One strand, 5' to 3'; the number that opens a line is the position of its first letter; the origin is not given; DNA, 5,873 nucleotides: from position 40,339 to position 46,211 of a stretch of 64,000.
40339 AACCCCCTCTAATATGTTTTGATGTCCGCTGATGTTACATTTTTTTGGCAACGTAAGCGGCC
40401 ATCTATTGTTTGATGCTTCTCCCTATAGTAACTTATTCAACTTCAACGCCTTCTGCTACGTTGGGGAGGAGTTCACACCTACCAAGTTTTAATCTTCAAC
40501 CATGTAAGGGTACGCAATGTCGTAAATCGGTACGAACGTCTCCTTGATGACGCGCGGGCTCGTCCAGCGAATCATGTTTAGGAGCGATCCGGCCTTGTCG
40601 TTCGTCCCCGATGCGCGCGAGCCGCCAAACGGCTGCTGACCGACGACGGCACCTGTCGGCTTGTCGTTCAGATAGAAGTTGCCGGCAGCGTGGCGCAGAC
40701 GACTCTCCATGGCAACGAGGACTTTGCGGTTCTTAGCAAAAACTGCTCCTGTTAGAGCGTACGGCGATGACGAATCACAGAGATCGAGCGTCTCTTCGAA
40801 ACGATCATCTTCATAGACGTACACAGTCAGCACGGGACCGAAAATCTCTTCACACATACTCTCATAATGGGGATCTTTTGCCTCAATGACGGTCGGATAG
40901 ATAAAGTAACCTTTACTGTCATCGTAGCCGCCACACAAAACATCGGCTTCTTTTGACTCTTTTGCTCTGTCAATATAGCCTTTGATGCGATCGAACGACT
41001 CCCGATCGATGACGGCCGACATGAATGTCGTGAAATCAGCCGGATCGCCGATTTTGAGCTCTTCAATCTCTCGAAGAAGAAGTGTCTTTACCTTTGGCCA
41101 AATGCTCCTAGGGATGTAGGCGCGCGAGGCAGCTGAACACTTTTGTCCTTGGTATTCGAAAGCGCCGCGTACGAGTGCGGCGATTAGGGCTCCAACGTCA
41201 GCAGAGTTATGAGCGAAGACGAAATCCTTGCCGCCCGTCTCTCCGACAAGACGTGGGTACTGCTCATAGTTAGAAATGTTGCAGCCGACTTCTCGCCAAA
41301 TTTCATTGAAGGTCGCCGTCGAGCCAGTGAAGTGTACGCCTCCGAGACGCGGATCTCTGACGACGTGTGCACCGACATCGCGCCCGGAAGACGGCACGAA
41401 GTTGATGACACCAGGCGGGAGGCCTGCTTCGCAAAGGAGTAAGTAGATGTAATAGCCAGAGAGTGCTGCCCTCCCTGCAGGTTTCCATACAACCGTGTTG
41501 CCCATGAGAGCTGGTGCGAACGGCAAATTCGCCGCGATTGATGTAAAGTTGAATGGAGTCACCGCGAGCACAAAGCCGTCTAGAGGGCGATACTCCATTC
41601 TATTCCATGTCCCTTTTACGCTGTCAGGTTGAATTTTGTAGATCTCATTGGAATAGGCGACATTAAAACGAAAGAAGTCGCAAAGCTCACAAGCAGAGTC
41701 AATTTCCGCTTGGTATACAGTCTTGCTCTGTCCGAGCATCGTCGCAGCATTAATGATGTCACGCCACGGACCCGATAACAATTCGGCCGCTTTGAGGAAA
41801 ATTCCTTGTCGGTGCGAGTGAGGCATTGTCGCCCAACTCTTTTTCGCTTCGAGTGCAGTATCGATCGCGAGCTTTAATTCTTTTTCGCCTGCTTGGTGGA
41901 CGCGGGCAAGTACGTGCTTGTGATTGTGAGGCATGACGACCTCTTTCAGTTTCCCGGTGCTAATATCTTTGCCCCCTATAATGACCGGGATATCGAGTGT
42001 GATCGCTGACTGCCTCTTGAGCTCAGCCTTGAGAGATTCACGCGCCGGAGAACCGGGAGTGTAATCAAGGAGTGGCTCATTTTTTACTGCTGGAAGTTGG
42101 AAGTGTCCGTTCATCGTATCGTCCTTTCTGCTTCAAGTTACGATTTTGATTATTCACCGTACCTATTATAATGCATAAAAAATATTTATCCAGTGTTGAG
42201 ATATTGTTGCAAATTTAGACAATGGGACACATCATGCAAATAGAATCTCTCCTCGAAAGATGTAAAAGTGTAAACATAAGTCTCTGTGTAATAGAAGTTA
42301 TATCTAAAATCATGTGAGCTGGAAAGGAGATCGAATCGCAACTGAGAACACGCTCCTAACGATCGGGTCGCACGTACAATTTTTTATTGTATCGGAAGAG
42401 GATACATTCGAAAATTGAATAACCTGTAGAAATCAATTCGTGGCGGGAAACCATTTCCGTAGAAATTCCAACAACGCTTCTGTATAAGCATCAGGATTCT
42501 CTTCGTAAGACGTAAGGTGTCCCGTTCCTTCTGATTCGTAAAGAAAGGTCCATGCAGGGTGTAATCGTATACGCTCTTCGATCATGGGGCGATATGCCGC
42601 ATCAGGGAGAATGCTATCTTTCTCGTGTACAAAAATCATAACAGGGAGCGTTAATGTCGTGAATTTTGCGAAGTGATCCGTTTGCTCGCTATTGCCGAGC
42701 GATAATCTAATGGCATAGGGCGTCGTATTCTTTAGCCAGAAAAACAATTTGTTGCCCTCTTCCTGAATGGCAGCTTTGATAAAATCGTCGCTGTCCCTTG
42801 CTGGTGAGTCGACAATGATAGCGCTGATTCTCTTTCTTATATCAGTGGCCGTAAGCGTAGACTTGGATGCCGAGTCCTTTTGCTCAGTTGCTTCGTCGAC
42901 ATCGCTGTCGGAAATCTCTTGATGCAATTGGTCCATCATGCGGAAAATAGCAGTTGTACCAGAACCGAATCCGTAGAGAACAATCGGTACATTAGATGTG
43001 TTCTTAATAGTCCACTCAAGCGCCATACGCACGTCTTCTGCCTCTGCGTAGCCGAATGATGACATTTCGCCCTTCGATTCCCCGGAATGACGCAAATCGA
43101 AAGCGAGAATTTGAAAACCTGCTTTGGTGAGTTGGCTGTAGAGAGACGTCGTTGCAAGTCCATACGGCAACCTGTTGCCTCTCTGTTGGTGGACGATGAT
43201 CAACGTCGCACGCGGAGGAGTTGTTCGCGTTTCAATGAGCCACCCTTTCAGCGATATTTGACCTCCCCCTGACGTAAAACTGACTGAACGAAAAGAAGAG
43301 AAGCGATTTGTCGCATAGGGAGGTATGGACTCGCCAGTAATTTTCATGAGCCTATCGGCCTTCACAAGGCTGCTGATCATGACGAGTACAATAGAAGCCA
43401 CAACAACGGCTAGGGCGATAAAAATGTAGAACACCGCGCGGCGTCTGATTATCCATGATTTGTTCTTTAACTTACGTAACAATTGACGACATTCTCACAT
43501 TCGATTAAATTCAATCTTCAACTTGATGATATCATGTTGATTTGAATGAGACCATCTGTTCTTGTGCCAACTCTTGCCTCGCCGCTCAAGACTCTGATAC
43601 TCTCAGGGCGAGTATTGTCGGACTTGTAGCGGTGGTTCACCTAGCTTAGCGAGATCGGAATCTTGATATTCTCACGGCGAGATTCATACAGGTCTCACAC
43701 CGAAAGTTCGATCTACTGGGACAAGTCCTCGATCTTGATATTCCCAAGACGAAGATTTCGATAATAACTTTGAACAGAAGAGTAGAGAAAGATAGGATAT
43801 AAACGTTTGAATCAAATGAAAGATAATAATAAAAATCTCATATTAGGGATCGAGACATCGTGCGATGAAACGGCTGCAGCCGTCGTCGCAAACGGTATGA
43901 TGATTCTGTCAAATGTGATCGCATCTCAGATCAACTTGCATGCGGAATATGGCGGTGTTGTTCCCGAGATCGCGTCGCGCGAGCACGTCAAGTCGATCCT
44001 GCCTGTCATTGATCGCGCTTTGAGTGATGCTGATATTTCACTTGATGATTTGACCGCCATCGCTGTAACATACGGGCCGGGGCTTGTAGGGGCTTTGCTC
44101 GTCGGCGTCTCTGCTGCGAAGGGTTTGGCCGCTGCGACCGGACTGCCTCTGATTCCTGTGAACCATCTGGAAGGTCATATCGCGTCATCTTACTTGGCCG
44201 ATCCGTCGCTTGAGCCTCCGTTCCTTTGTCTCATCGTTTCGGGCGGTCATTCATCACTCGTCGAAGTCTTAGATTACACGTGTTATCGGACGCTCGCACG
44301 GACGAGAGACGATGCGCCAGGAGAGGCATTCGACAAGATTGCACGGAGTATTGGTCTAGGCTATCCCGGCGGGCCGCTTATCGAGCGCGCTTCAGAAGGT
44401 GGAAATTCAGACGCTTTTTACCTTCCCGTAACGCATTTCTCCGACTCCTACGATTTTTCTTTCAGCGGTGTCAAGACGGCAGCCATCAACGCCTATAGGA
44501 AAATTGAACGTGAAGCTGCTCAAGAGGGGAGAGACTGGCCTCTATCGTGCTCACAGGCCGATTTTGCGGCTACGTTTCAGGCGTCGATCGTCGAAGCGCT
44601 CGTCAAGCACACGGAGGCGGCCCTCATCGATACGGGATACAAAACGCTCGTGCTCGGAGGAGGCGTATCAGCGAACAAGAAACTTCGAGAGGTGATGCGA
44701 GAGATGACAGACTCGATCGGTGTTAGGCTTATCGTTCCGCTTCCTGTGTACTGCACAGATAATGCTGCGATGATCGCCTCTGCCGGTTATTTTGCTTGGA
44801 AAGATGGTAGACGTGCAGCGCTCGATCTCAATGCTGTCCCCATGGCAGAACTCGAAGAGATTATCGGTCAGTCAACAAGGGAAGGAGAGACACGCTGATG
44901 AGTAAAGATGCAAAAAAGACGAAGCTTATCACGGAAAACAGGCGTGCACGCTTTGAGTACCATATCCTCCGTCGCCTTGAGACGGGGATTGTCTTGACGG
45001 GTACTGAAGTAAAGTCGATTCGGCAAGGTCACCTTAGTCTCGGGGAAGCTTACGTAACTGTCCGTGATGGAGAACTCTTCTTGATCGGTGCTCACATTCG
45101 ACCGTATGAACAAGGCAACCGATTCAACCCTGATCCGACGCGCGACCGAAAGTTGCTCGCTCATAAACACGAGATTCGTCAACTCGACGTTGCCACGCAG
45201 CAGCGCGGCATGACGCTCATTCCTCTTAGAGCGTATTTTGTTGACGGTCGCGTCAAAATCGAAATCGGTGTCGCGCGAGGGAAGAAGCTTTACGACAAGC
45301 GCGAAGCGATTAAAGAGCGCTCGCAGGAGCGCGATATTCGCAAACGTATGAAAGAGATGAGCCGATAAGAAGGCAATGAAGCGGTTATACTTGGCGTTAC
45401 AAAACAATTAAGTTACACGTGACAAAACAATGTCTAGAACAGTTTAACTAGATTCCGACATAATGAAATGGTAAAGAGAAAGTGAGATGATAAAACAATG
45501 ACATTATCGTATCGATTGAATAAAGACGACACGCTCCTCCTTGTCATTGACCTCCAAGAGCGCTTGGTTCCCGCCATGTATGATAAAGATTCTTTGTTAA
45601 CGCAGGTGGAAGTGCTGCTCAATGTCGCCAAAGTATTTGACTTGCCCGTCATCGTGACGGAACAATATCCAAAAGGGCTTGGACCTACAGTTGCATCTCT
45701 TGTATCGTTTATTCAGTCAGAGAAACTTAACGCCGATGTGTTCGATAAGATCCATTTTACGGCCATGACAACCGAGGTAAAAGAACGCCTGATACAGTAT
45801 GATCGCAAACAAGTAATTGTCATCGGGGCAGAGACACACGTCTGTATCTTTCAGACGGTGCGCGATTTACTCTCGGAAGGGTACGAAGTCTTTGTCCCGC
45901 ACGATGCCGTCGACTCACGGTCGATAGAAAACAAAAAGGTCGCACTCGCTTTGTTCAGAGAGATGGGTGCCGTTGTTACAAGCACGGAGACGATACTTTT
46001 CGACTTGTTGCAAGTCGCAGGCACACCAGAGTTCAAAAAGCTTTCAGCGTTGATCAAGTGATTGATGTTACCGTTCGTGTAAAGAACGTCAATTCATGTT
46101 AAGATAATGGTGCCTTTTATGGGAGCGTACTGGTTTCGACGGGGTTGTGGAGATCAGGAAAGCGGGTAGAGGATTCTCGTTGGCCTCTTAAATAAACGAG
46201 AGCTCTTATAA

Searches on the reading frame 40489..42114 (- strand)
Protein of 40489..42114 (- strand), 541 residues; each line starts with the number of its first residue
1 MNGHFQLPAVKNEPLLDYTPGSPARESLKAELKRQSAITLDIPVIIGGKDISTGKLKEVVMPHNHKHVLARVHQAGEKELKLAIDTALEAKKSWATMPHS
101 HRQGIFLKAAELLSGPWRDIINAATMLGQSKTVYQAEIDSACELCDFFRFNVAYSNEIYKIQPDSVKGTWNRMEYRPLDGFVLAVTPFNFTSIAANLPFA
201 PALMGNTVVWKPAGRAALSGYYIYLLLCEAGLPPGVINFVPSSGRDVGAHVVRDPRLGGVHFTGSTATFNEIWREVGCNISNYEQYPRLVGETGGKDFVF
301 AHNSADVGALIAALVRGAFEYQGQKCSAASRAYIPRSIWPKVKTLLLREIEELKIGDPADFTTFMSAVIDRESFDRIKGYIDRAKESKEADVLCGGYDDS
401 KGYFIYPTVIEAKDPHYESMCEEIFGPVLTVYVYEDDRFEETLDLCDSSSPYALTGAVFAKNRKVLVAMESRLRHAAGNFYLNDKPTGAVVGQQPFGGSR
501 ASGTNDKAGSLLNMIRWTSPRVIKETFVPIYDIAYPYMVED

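Call 52: search_protein_families(library=pfam, proteins=[window:40489-42114:-], max_evalue=0.001)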
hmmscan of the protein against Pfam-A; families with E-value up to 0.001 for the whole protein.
window:40489-42114:- (541 aa): 1 family
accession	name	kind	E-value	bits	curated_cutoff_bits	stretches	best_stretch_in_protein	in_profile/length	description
PF00171.27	Aldedh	-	2e-102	343.6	23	1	57-509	9-448/461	Aldehyde dehydrogenase family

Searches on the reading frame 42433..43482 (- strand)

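Call 51: search_protein_families(library=pfam, proteins=[window:42433-43482:-], max_evalue=0.001)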
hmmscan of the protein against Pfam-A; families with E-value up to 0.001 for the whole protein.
window:42433-43482:- (349 aa): 3 families
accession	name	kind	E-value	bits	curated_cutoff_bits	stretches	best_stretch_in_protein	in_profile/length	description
PF00561.26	Abhydrolase_1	-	2e-06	28.1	25.8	0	114-184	19-88/245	alpha/beta hydrolase fold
PF12146.15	Hydrolase_4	-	0.00018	21.3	27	0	90-186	3-97/239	Serine aminopeptidase, S33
PF12697.13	Abhydrolase_6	-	0.00066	20.8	26.3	0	114-335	20-216/217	Alpha/beta hydrolase family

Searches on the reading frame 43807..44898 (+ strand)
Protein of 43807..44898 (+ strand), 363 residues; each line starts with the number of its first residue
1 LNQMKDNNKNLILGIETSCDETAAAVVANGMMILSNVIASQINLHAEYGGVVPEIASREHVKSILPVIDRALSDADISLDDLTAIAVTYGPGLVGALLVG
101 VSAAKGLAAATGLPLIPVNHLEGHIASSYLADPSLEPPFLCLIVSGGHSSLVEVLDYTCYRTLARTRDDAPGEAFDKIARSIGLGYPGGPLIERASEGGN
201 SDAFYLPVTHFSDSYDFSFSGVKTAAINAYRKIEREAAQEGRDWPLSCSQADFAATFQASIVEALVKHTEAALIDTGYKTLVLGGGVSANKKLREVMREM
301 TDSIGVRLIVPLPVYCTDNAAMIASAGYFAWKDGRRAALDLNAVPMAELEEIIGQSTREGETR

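Call 51: search_protein_families(library=pfam, proteins=[window:43807-44898:+], max_evalue=0.001)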
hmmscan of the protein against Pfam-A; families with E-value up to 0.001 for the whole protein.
window:43807-44898:+ (363 aa): 3 families
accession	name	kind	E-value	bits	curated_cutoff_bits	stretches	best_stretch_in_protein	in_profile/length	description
PF00814.31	TsaD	-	6.3e-94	315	24.8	1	33-324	2-263/264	tRNA N6-adenosine threonylcarbamoyltransferase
PF22521.2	HypF_C_2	-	3.5e-06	27.4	27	1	247-319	163-235/241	Carbamoyltransferase, Kae1-like Domain, second subdomain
PF02543.21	Carbam_trans_N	-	9.9e-06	25.6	24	0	250-300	273-323/346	Carbamoyltransferase N-terminus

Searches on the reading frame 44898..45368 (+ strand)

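Call 51: search_protein_families(library=pfam, proteins=[window:44898-45368:+], max_evalue=0.001)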
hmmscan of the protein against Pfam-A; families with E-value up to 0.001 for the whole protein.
window:44898-45368:+ (156 aa): 1 family
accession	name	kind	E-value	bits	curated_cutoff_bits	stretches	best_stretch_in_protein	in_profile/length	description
PF01668.23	SmpB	-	1.4e-58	197.3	27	1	11-153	1-143/143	SmpB protein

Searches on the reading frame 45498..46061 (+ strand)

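Call 51: search_protein_families(library=pfam, proteins=[window:45498-46061:+], max_evalue=0.001)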
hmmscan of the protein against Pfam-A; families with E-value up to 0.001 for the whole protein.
window:45498-46061:+ (187 aa): 1 family
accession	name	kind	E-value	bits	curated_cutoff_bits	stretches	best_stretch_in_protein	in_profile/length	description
PF00857.26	Isochorismatase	-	1.9e-33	116.5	27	1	12-164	1-174/175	Isochorismatase domain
